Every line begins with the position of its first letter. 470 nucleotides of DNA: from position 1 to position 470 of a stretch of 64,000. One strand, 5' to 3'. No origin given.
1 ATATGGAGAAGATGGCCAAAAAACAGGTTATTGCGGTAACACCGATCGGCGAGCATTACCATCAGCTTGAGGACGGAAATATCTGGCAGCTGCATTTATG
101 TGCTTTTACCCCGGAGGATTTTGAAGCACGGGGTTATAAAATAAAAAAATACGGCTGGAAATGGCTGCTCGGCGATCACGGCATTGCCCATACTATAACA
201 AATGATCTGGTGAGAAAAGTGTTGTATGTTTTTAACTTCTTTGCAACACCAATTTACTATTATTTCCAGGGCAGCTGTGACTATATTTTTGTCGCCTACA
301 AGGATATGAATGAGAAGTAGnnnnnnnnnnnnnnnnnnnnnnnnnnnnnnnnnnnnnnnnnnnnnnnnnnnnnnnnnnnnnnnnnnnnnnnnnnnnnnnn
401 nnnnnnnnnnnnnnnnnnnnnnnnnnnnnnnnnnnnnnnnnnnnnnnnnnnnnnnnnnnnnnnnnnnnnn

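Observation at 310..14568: Triplicated YfhO-like GT-C giants, each next to a GtrA-sized 4-TM protein, plus a GtrB/CsbB-like GT2: a multiplied three-component extracytoplasmic glycosylation system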

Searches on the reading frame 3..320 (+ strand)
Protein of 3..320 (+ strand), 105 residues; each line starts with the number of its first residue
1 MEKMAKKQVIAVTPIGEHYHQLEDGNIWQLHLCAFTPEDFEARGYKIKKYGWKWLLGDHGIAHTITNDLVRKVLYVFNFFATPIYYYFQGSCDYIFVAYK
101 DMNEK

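Call 4: search_protein_families(library=pfam, proteins=[window:3-320:+], max_evalue=0.1)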
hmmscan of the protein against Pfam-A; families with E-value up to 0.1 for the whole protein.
window:3-320:+ (105 aa): 0 families

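Call 5: search_protein_families(library=ncbifam, proteins=[window:3-320:+], max_evalue=0.1)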
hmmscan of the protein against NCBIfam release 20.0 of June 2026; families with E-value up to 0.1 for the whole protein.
window:3-320:+ (105 aa): 0 families
